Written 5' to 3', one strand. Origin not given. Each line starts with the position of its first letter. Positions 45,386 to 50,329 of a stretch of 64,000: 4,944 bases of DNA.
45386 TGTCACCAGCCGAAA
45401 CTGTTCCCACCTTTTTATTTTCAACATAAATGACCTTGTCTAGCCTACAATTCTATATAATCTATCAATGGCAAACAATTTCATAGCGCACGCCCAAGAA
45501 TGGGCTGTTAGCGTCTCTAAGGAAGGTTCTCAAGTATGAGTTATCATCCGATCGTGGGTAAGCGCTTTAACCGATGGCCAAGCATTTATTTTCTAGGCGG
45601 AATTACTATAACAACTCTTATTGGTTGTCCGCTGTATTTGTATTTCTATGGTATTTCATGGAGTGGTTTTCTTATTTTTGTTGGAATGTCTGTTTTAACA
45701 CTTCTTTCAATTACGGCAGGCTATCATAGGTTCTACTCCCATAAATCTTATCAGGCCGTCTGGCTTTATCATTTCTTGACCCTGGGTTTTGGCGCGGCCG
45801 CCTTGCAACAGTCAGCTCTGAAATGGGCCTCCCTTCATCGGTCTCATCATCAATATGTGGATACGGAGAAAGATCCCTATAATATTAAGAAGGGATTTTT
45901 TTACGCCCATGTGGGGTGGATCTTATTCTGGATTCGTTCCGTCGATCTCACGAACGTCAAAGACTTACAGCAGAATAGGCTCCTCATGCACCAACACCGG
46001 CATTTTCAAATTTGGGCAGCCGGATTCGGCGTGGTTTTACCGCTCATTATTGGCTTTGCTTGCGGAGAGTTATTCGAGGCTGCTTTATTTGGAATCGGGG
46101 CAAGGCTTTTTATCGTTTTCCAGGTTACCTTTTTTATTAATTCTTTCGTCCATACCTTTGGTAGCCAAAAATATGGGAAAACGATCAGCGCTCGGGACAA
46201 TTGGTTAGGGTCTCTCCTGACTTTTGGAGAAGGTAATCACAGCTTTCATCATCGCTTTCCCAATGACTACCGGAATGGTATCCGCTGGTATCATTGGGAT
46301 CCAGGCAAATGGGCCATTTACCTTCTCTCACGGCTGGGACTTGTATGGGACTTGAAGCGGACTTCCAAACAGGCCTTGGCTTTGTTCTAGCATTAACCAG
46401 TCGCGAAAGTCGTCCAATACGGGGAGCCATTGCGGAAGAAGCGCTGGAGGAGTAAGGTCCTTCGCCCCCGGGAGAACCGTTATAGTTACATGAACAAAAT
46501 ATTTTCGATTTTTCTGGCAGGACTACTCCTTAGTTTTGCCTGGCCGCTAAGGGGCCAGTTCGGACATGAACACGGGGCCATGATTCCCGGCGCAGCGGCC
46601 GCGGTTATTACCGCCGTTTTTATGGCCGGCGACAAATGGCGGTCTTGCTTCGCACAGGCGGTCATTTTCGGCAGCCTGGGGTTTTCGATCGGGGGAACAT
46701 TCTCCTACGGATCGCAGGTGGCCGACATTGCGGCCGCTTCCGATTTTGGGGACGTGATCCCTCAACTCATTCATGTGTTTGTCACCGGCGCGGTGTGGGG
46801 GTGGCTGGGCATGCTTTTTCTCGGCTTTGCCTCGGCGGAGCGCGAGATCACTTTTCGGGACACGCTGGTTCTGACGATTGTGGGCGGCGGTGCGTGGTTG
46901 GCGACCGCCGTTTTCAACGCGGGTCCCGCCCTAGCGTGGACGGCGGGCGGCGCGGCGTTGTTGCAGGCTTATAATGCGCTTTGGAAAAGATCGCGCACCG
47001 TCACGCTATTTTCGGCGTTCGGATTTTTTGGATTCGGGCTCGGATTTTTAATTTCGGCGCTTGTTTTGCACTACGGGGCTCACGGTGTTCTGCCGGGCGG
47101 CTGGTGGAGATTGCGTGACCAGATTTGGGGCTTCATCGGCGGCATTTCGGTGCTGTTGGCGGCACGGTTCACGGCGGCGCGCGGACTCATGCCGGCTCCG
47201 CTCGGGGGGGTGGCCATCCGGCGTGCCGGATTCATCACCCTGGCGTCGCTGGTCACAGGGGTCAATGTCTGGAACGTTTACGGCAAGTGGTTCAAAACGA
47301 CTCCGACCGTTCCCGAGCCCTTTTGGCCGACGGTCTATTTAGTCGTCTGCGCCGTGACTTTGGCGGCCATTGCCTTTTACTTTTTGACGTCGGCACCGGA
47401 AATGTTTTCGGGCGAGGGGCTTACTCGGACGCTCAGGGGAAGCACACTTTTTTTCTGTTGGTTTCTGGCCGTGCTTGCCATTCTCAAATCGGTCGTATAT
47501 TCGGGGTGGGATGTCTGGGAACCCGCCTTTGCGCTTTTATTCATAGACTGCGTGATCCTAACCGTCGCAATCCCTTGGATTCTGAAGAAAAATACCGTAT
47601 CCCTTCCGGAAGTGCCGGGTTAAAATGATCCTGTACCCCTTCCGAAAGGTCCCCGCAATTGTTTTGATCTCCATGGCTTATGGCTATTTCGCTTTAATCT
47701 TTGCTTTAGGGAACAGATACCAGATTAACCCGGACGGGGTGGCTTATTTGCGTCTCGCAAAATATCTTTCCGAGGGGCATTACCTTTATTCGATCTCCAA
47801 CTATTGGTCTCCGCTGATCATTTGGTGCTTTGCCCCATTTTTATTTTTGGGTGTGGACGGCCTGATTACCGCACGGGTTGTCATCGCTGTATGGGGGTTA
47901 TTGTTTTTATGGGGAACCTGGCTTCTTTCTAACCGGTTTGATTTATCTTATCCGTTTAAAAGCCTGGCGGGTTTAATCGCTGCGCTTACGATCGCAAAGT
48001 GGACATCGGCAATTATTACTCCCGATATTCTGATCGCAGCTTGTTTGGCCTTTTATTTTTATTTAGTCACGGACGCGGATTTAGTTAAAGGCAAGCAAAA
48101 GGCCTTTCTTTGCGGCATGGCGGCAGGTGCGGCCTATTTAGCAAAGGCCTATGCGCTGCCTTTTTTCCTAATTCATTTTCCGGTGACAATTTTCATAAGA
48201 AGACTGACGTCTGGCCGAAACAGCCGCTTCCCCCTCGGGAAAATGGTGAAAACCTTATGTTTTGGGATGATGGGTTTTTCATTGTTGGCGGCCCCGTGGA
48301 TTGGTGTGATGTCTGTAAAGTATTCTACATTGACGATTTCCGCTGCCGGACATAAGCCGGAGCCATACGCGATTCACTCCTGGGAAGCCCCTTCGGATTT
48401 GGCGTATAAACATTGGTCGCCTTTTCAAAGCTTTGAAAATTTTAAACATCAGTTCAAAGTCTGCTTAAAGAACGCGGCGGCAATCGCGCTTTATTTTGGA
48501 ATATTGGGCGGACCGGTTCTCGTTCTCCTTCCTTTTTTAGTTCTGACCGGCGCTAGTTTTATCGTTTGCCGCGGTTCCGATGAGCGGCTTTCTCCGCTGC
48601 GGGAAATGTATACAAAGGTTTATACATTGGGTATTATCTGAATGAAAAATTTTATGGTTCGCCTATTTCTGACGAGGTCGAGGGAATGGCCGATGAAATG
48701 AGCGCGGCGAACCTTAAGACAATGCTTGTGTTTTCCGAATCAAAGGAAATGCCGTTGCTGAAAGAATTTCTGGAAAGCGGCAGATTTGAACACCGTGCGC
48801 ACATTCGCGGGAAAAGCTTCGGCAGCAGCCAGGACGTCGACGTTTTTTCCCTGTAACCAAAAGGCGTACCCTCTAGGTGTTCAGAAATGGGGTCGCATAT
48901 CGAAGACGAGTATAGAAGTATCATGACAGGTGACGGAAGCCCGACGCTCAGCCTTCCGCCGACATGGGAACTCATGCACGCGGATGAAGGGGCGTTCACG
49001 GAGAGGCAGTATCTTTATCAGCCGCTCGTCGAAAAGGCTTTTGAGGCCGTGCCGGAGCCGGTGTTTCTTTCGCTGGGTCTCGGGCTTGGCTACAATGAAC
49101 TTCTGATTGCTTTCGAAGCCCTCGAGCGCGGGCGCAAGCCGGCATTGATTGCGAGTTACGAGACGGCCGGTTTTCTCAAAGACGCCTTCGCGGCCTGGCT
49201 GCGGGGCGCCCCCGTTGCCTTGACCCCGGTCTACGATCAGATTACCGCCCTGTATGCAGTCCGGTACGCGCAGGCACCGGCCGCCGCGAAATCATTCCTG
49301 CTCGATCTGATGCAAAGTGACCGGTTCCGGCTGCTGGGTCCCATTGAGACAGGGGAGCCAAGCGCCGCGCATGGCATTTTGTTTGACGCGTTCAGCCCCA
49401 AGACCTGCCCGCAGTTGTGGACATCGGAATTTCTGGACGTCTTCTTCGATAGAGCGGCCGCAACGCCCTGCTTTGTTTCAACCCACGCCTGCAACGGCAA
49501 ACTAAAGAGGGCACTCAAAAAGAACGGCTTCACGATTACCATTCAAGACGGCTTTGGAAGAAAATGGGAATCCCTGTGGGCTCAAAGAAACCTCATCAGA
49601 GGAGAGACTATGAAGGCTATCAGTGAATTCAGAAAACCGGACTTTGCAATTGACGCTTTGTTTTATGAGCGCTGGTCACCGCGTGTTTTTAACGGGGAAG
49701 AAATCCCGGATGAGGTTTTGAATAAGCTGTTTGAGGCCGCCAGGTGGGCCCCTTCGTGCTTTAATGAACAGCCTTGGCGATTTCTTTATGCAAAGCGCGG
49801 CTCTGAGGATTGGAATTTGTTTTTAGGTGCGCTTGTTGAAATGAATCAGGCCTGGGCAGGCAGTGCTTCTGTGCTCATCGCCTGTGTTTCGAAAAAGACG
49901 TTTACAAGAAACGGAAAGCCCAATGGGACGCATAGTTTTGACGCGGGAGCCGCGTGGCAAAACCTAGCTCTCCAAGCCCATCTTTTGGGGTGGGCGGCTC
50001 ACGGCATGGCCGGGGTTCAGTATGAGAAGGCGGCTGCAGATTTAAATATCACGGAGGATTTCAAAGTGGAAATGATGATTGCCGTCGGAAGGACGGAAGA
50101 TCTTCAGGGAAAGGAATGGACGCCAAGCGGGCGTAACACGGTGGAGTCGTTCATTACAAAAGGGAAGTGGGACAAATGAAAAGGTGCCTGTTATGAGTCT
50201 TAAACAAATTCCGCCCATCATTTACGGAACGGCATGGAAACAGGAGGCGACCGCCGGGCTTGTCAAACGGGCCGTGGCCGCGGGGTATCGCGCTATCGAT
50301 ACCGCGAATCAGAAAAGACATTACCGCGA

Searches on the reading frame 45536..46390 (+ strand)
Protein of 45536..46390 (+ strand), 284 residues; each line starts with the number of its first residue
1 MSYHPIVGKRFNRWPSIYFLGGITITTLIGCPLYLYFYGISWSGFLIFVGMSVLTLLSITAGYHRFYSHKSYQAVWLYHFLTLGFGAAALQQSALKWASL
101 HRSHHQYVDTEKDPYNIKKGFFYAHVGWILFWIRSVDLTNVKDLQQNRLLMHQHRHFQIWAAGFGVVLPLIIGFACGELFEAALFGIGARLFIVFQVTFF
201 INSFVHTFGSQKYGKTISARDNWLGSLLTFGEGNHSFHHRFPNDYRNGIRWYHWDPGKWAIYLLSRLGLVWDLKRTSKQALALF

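Call 46: search_protein_families(library=pfam, proteins=[window:45536-46390:+], max_evalue=0.001)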
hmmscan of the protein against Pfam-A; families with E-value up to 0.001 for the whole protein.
window:45536-46390:+ (284 aa): 1 family
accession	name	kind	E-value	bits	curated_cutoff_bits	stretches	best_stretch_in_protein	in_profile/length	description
PF00487.30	FA_desaturase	-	5.1e-15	56.4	29.7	1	41-255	2-232/253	Fatty acid desaturase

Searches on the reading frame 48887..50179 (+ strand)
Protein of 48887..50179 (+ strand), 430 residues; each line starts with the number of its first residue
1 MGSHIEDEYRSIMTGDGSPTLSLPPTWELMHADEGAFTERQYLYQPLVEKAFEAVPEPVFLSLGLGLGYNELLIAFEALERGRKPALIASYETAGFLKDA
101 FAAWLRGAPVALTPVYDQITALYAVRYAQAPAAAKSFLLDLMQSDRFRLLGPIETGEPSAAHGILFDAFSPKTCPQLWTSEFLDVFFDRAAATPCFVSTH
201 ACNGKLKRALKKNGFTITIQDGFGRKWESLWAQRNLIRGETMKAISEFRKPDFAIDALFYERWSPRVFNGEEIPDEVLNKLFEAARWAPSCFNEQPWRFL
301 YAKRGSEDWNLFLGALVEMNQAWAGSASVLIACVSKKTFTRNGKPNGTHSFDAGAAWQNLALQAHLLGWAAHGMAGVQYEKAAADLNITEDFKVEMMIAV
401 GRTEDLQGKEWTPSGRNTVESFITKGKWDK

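Call 46: search_protein_families(library=pfam, proteins=[window:48887-50179:+], max_evalue=0.001)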
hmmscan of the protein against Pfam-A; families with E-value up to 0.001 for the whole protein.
window:48887-50179:+ (430 aa): 3 families
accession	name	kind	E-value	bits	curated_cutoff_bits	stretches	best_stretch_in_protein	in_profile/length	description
PF00881.29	Nitroreductase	-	7.5e-19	69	23.5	2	261-303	3-45/167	Nitroreductase family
PF05430.17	Methyltransf_30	-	3.6e-16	59.6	22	1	159-234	49-123/124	S-adenosyl-L-methionine-dependent methyltransferase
PF14512.11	TM1586_NiRdase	-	3.9e-07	30.4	27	1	271-304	152-186/215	Putative TM nitroreductase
